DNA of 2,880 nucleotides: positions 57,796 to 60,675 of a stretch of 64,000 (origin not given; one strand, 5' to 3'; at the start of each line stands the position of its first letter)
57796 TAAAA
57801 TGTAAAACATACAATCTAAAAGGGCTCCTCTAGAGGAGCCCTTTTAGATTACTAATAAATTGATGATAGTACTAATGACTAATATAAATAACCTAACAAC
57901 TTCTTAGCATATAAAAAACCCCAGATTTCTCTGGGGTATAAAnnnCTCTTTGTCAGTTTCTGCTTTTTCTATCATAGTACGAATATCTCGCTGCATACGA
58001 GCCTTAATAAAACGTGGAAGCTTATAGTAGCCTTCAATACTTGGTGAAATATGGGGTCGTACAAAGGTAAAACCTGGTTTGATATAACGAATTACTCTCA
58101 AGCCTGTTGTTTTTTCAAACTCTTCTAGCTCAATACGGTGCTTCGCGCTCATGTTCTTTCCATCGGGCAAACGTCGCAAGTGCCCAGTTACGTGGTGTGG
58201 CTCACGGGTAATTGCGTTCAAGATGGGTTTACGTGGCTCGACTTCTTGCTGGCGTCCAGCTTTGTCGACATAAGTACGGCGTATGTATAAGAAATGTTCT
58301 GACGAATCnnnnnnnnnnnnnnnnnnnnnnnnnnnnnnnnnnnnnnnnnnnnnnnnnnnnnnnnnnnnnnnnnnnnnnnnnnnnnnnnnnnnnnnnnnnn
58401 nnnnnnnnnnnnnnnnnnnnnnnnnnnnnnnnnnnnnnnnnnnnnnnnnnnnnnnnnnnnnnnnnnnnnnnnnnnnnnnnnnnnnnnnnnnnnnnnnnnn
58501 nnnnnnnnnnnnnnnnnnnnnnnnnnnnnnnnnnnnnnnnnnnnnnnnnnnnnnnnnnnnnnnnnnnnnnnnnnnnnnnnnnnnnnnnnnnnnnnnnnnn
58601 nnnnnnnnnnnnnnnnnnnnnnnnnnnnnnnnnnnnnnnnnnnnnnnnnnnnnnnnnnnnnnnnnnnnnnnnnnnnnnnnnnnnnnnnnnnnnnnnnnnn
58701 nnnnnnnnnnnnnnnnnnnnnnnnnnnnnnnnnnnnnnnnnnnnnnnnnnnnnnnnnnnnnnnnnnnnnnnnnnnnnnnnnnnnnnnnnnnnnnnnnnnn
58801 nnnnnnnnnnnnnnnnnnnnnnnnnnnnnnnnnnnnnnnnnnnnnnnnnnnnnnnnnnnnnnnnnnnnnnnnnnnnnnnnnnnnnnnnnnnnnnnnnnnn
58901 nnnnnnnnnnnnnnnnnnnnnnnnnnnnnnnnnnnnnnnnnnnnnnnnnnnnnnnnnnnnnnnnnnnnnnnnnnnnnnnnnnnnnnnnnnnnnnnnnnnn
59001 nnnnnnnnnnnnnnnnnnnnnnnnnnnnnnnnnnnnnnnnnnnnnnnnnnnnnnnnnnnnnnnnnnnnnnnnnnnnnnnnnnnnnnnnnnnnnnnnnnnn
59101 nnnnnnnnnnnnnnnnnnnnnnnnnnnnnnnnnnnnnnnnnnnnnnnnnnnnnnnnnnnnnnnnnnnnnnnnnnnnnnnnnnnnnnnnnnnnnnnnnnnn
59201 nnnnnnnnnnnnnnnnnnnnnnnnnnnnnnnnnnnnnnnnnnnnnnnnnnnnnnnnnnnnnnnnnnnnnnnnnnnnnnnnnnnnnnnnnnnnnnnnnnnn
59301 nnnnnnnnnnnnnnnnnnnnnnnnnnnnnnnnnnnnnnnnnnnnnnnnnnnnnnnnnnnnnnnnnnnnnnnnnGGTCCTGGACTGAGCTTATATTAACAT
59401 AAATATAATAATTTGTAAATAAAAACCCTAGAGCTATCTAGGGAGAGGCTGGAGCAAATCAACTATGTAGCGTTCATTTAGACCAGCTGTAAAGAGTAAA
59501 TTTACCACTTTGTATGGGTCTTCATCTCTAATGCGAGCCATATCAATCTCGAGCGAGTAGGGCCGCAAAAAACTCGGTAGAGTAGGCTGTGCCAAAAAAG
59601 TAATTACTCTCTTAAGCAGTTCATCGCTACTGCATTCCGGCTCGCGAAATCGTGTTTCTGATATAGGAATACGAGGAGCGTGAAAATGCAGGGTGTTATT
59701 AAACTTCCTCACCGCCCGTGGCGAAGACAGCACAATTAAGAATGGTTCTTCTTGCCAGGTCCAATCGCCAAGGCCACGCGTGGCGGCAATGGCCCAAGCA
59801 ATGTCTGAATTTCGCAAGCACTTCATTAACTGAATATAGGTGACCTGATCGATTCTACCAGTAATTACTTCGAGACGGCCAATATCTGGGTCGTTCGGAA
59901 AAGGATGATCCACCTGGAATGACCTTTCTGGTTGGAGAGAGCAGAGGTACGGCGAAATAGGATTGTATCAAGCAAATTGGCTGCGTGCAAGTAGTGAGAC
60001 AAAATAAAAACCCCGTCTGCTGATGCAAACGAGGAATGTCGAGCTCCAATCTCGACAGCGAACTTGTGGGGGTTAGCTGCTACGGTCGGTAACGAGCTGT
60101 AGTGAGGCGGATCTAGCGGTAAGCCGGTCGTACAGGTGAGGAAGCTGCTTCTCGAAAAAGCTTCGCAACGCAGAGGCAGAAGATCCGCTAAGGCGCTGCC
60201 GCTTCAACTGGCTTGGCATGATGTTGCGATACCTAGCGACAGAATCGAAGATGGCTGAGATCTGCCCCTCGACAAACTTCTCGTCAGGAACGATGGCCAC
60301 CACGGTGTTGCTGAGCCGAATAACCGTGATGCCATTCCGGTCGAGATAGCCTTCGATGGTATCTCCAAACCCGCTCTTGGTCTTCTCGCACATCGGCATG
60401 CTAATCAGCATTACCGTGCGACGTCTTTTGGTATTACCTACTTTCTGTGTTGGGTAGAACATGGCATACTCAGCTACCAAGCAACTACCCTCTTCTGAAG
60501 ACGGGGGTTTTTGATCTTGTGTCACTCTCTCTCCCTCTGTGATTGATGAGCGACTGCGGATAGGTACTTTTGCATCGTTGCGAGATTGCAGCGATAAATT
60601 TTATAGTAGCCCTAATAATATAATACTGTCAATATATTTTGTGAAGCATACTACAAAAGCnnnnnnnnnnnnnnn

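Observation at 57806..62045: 4.2-kb cargo inserted between rpsJ and rplC, splitting the S10 operon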

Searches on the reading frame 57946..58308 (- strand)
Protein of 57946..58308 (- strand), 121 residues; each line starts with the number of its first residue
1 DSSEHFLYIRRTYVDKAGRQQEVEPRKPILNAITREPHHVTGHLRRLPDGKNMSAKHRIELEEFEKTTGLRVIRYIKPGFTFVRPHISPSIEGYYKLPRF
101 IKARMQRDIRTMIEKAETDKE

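Call 90: search_solved_structures(query=A5, max_evalue=10, show_alignments=2)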
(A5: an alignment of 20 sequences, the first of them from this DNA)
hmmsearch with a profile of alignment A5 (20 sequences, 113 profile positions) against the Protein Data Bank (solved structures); distinct sequences matched with E-value up to 10: 1.
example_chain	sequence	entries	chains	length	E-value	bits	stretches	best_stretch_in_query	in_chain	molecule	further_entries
4p47_A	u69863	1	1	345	1.5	12.1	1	21-84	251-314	TRAP dicarboxylate transporter, DctP subunit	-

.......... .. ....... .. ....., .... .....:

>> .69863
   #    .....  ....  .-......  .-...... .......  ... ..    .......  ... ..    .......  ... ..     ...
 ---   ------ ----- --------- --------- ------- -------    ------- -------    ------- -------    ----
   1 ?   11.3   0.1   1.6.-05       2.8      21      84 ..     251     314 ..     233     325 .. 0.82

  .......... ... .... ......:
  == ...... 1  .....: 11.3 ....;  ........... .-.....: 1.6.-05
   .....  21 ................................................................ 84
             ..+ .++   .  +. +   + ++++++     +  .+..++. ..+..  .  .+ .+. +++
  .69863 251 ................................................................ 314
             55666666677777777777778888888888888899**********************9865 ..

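Call 91: search_protein_families(library=pfam, alignment_id=A5, max_evalue=1)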
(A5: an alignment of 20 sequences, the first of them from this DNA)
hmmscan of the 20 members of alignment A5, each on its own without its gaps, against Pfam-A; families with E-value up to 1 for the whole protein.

A. member 1, seq(121 aa): 0 families

B. families by the number of members that match (of 20 scanned): 7 families
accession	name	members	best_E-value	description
PF16952.10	Gln-synt_N_2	2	0.045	Glutamine synthetase N-terminal domain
PF03460.22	NIR_SIR_ferr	1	0.12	Nitrite/Sulfite reductase ferredoxin-like half domain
PF09439.16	SRPRB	1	0.15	Signal recognition particle receptor beta subunit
PF14384.12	BrnA_antitoxin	1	0.18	BrnA antitoxin of type II toxin-antitoxin system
PF04221.18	RelB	1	0.23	RelB antitoxin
PF06149.18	DUF969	1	0.25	Protein of unknown function (DUF969)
PF08858.15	IDEAL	1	0.33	IDEAL domain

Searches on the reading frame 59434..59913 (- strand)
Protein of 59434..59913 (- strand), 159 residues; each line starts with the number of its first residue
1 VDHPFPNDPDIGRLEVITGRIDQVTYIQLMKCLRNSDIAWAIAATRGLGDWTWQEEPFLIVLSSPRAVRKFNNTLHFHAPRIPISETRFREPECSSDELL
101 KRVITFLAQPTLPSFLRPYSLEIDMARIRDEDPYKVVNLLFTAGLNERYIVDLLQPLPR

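Call 3: search_protein_families(library=pfam, proteins=[window:59434-59913:-], max_evalue=1)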
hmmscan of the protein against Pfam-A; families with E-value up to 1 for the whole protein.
window:59434-59913:- (159 aa): 0 families

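Call 4: search_protein_families(library=padloc, proteins=[window:59434-59913:-], max_evalue=1)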
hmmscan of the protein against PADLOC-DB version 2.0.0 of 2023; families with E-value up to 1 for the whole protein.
window:59434-59913:- (159 aa): 0 families

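Call 12: search_protein_families(library=phrogs, proteins=[window:59434-59913:-], max_evalue=1)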
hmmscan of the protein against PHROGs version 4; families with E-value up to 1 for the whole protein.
window:59434-59913:- (159 aa): 1 family
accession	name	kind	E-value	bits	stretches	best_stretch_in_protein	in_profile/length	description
phrog_4520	-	unknown function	0.38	11.3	1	63-73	16-26/44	-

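Call 13: search_protein_families(library=ncbifam, proteins=[window:59434-59913:-], max_evalue=1)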
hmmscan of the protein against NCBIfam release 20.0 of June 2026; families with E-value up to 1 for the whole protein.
window:59434-59913:- (159 aa): 0 families

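Call 28: find_homologous_proteins(query=window:59434-59913:-, max_evalue=0.001)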
Query window:59434-59913:- (159 aa): 7 proteins with E <= 0.001 among 47 candidates.
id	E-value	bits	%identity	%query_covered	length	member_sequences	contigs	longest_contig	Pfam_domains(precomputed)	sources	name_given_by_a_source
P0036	4.2e-102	357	99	100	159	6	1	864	-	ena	-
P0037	8.6e-91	320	88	99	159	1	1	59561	-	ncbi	-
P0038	1.2e-78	280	77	99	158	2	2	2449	-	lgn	-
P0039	2.6e-77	276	78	99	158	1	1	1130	-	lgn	-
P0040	4.9e-75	269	76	99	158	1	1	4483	-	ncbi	-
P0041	3.4e-70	253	71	99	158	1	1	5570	-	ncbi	-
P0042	9.8e-70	251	70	99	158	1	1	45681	-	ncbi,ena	-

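Call 31: find_encoding_contigs(protein=P0042, flank=8000, max_places=3)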
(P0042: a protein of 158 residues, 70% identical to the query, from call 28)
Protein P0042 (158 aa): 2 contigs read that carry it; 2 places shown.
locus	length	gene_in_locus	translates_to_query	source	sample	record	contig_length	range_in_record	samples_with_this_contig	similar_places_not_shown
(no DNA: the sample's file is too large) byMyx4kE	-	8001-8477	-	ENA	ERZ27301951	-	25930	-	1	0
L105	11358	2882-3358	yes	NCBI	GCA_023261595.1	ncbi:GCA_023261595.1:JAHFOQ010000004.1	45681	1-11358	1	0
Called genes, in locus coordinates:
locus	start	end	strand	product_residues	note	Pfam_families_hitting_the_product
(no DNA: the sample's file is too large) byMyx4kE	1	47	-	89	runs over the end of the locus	PF00253:Ribosomal_S14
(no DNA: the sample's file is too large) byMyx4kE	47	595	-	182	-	PF00281:Ribosomal_L5, PF00673:Ribosomal_L5_C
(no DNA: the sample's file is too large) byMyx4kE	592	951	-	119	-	PF00467:KOW, PF17136:ribosomal_L24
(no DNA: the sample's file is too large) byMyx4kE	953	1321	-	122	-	PF00238:Ribosomal_L14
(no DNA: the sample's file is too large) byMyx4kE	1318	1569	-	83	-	PF00366:Ribosomal_S17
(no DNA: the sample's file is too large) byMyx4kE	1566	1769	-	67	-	PF00831:Ribosomal_L29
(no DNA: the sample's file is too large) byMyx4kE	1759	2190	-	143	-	PF00252:Ribosomal_L16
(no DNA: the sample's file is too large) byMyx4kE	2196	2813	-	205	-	PF07650:KH_2, PF00189:Ribosomal_S3_C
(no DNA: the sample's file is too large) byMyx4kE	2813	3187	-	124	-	PF00237:Ribosomal_L22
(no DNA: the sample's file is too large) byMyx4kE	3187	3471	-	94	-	PF00203:Ribosomal_S19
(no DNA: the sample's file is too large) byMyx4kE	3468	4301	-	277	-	PF00181:Ribosomal_L2_N, PF03947:Ribosomal_L2_C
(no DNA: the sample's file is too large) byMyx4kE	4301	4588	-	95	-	PF00276:Ribosomal_L23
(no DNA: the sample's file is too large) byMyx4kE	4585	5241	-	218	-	PF00573:Ribosomal_L4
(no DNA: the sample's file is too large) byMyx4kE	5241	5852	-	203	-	PF00297:Ribosomal_L3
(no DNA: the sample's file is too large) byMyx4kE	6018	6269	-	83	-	-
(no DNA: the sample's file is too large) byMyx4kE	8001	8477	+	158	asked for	-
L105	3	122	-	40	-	?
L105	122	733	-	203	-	PF00297:Ribosomal_L3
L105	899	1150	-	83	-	-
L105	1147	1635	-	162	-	-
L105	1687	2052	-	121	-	PF09685:MamF_MmsF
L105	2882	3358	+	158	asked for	-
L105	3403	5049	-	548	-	PF00005:ABC_tran, PF02463:SMC_N (faint), PF03193:RsgA_GTPase (faint), PF13476:AAA_23 (faint), PF13555:AAA_29 (faint), PF01926:MMR_HSR1 (faint), PF00005:ABC_tran, PF13304:AAA_21 (weak), +1 more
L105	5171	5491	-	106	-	PF00338:Ribosomal_S10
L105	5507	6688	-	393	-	PF00009:GTP_EFTU, PF03144:GTP_EFTU_D2, PF03143:GTP_EFTU_D3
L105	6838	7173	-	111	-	-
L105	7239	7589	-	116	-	-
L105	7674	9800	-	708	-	PF00009:GTP_EFTU, PF22042:EF-G_D2, PF03144:GTP_EFTU_D2, PF14492:EFG_III, PF16658:RF3_C (weak), PF03764:EFG_IV, PF00679:EFG_C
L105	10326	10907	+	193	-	-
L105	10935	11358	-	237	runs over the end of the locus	PF00293:NUDIX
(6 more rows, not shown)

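Call 71: search_protein_families(library=pfam, proteins=[L105:3403-5049:-], max_evalue=0.01)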
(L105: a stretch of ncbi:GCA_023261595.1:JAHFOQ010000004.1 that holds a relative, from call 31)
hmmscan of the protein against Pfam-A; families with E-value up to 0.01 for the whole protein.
L105:3403-5049:- (548 aa): 20 families
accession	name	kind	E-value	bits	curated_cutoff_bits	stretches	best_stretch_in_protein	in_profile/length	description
PF00005.33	ABC_tran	-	6.9e-40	137.3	25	2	18-185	1-137/137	ABC transporter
PF13304.12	AAA_21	-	1.6e-19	71.6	27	2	422-537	187-302/304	AAA domain, putative AbiEii toxin, Type IV TA system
PF02463.25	SMC_N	-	3.7e-09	36.8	40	0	378-525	28-187/220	RecF/RecN/SMC N terminal domain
PF13555.12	AAA_29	-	4.1e-09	36.5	27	2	364-394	12-42/61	P-loop containing region of AAA domain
PF01926.29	MMR_HSR1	-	5.7e-07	30.1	21.9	1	30-61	1-28/113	50S ribosome-binding GTPase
PF03193.22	RsgA_GTPase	-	1.1e-06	29.1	30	1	18-63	97-141/174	RsgA GTPase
PF13476.12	AAA_23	-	1.8e-06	29.2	27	0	379-395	24-40/201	AAA domain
PF13401.12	AAA_22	-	9.5e-06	26.4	27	0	380-523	11-109/130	AAA domain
PF13175.12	AAA_15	-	1.6e-05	25.2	32.1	0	18-346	14-292/374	AAA ATPase domain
PF12848.13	ABC_tran_Xtn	-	2.6e-05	24.6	25.9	1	223-282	1-59/85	ABC transporter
PF05729.18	NACHT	-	7.1e-05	23.1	26.7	0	377-407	3-33/167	NACHT domain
PF20720.3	nSTAND3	-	0.00017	21.7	27.2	0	24-47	13-36/155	Novel STAND NTPase 3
PF13191.12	AAA_16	-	0.00039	21.4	32.6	0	379-401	29-51/167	AAA ATPase domain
PF00006.31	ATP-synt_ab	-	0.00053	20.1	29.5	0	20-51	6-37/213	ATP synthase alpha/beta family, nucleotide-binding domain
PF02367.23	TsaE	-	0.00054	20.4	26.6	0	370-409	17-56/128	Threonylcarbamoyl adenosine biosynthesis protein TsaE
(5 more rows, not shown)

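Call 72: predict_structure(alignment_id=A4)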
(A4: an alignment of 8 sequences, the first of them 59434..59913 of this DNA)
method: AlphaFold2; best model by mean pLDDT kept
length: 159 residues; sequences in the alignment: 8
mean_pLDDT: 83.2   pTM: 0.78
mean pLDDT of the five models: 83.2, 78.8, 75.5, 75.1, 46.5
residues with pLDDT >= 90: 60; 70-90: 74; 50-70: 17; < 50: 8
segments of 3 or more residues with pLDDT < 50: 152-159
pLDDT, mean of each block of 10 residues (from residue 1): 72 92 84 83 78 70 90 86 89 94 93 89 92 93 79 44
secondary structure, 60 per line:
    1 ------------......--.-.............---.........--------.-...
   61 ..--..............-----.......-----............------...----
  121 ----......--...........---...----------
elements in order: E13-18 H23-35 E42-47 E58-62 H65-78 E84-90 H96-107 H125-130 H133-143

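Call 82: find_encoding_contigs(protein=P0041, flank=6000, max_places=4)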
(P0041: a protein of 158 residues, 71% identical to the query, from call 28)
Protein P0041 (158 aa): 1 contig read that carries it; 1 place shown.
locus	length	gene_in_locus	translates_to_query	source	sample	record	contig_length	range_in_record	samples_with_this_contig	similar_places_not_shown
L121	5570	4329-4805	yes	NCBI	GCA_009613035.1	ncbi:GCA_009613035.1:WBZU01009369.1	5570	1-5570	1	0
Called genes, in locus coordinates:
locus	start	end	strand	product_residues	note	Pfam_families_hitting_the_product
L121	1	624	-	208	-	?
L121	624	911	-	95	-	PF00276:Ribosomal_L23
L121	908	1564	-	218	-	PF00573:Ribosomal_L4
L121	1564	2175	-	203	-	PF00297:Ribosomal_L3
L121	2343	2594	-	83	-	-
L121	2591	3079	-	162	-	-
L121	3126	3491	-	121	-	PF09685:MamF_MmsF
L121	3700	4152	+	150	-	-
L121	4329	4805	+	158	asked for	-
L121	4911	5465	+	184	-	-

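Call 83: find_encoding_contigs(protein=P0040, flank=6000, max_places=4)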
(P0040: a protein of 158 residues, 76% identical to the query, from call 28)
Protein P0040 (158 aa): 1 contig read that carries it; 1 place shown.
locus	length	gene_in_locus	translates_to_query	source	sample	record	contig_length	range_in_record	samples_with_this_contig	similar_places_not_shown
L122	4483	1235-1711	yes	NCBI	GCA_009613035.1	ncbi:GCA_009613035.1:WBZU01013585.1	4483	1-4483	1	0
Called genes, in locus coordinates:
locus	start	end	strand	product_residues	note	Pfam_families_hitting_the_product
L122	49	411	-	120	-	PF09685:MamF_MmsF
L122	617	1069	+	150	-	-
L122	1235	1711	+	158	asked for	-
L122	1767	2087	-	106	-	PF00338:Ribosomal_S10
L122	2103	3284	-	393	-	PF00009:GTP_EFTU, PF03144:GTP_EFTU_D2, PF03143:GTP_EFTU_D3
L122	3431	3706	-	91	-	-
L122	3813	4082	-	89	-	-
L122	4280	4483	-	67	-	?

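Call 84: find_encoding_contigs(protein=P0038, flank=6000, max_places=4)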
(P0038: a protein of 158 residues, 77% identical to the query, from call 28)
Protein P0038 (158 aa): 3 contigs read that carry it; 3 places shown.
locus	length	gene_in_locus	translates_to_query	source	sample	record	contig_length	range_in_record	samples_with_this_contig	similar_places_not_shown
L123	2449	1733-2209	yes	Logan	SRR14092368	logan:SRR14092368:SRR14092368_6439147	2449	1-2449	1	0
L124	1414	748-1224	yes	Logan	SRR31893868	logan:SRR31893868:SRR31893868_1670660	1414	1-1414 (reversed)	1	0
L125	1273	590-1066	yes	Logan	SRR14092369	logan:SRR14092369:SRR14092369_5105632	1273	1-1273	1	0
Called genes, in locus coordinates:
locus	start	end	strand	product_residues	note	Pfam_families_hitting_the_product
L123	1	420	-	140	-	?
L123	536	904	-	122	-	PF09685:MamF_MmsF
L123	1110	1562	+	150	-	-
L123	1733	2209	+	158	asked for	-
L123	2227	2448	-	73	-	?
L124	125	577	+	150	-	-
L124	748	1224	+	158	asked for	-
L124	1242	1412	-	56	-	?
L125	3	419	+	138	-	?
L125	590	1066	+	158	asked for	-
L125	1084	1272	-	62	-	?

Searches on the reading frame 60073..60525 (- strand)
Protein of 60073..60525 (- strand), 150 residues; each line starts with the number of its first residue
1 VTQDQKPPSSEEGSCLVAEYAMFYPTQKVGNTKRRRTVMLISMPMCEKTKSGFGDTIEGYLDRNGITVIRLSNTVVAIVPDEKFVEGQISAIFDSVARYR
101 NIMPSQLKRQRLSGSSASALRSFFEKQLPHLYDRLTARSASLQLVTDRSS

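Call 3: search_protein_families(library=pfam, proteins=[window:60073-60525:-], max_evalue=1)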
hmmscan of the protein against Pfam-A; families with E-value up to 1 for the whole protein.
window:60073-60525:- (150 aa): 0 families

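Call 4: search_protein_families(library=padloc, proteins=[window:60073-60525:-], max_evalue=1)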
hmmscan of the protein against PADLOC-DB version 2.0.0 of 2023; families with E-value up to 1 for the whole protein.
window:60073-60525:- (150 aa): 0 families

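Call 12: search_protein_families(library=phrogs, proteins=[window:60073-60525:-], max_evalue=1)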
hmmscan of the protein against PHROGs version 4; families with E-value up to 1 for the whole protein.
window:60073-60525:- (150 aa): 1 family
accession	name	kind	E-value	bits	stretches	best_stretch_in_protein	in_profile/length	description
phrog_18060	-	unknown function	0.38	12.2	0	29-49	40-60/96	-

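Call 13: search_protein_families(library=ncbifam, proteins=[window:60073-60525:-], max_evalue=1)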
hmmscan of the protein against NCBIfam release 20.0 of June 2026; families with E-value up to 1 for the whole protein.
window:60073-60525:- (150 aa): 1 family
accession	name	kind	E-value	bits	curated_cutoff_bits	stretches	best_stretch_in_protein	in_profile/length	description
NF012227.0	AdeR_RR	equivalog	0.13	11.7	340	1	53-78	23-48/239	efflux system response regulator transcription factor AdeR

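Call 38: find_homologous_proteins(query=window:60073-60525:-, max_evalue=0.001)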
Query window:60073-60525:- (150 aa): 6 proteins with E <= 0.001 among 28 candidates.
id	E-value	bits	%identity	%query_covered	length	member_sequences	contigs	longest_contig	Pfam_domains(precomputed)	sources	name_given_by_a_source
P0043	2.5e-86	305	96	100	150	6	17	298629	-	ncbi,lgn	-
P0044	1.4e-68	247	76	99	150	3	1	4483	-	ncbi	-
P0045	4.3e-68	246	76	99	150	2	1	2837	-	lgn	-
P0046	9.3e-62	225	69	99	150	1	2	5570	-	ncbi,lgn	-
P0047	1.1e-61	225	73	99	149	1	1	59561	-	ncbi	-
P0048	2.1e-51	192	62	97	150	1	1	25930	-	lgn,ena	-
